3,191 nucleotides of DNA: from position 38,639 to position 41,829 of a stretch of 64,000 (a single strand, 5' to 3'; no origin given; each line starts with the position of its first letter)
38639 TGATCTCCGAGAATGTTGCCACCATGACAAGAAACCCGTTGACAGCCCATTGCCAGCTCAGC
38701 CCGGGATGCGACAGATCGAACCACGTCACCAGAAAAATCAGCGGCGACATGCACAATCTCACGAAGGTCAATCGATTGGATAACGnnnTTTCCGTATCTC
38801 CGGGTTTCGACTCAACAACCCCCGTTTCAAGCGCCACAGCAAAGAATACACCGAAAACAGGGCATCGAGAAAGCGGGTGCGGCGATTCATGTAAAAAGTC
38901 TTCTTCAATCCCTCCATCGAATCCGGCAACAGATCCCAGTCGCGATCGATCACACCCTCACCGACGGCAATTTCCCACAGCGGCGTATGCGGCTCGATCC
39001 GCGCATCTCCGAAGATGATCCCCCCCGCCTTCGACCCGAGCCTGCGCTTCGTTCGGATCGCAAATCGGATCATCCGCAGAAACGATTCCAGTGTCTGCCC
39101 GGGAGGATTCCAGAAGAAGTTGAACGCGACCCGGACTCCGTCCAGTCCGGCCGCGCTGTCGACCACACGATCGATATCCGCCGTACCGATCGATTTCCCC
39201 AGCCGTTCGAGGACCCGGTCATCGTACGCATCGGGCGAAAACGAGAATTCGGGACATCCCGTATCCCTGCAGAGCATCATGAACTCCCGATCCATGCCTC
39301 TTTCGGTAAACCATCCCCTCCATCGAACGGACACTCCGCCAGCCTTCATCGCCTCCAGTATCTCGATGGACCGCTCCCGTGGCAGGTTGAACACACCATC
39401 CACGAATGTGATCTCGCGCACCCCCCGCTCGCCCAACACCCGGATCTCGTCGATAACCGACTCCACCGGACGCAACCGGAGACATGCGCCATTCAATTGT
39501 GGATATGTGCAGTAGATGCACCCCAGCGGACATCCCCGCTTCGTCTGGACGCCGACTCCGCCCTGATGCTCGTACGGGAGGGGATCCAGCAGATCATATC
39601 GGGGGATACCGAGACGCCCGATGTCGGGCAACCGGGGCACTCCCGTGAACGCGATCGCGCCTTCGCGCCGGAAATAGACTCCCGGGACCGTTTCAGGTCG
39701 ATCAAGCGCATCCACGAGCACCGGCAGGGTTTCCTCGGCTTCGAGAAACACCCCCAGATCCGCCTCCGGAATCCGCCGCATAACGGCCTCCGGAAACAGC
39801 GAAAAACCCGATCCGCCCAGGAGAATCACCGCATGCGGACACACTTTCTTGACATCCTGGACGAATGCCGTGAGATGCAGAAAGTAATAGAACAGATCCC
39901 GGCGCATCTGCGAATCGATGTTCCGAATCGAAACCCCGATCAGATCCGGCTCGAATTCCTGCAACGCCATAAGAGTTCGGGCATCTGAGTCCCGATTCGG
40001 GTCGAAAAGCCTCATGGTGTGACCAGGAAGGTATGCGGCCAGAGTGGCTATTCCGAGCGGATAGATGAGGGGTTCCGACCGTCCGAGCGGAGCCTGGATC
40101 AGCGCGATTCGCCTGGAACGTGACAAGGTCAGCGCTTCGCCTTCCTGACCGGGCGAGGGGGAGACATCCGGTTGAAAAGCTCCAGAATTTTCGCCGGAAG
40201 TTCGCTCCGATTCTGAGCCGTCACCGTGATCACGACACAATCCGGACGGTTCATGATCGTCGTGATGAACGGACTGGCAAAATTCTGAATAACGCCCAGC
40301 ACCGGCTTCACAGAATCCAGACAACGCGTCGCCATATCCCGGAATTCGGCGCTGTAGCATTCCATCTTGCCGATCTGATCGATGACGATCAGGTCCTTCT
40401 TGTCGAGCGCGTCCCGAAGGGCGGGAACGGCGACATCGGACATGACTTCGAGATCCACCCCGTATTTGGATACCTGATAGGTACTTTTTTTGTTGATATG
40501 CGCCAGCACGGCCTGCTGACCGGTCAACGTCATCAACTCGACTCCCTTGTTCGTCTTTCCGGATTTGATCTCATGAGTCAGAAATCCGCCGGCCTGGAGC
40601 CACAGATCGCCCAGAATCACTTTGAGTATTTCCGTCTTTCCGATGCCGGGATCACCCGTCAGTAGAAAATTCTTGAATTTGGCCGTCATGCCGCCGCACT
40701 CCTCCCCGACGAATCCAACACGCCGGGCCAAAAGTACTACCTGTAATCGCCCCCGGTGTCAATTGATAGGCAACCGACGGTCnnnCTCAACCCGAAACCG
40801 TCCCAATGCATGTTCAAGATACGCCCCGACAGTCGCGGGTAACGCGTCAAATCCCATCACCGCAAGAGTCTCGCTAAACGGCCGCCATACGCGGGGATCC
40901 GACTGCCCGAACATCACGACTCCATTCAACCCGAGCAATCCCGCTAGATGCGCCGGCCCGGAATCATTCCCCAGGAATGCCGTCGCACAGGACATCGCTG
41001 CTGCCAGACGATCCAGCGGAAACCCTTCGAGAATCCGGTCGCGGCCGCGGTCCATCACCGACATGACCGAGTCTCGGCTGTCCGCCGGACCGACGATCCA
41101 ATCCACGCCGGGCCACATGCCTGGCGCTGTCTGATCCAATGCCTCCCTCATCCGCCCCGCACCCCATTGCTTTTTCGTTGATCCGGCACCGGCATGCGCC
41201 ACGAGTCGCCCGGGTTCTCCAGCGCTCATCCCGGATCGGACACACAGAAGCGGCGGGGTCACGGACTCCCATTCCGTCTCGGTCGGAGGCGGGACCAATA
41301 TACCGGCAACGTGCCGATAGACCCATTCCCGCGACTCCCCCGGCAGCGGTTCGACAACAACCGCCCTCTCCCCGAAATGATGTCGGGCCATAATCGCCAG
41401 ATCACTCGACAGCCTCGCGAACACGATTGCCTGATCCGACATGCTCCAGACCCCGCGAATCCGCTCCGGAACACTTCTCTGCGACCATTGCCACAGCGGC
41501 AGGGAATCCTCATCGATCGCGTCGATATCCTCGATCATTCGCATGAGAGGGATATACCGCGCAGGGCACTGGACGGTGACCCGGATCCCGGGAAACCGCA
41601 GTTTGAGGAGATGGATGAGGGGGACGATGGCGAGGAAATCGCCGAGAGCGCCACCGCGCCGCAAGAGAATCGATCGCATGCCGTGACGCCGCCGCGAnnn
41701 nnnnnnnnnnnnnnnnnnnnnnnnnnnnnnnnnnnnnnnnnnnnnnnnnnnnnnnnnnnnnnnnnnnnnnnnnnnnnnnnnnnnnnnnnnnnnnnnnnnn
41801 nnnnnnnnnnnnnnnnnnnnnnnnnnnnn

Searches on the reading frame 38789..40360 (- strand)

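Call 52: search_protein_families(library=pfam, proteins=[window:38789-40360:-], max_evalue=0.0001)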
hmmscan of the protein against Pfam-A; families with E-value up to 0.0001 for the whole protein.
window:38789-40360:- (524 aa): 2 families
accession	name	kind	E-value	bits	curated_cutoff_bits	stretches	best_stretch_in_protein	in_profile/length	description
PF04055.27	Radical_SAM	-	2e-16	61.1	29.5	1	274-434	4-166/166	Radical SAM superfamily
PF02310.24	B12-binding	-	2.9e-11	43.7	32.1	1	96-215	9-120/121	B12 binding domain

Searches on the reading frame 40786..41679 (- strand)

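Call 52: search_protein_families(library=pfam, proteins=[window:40786-41679:-], max_evalue=0.0001)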
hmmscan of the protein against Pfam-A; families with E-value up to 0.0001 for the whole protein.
window:40786-41679:- (298 aa): 1 family
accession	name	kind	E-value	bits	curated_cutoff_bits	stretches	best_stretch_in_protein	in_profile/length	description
PF01075.23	Glyco_transf_9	-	2.2e-08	34.2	22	1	222-276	174-228/247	Glycosyltransferase family 9 (heptosyltransferase)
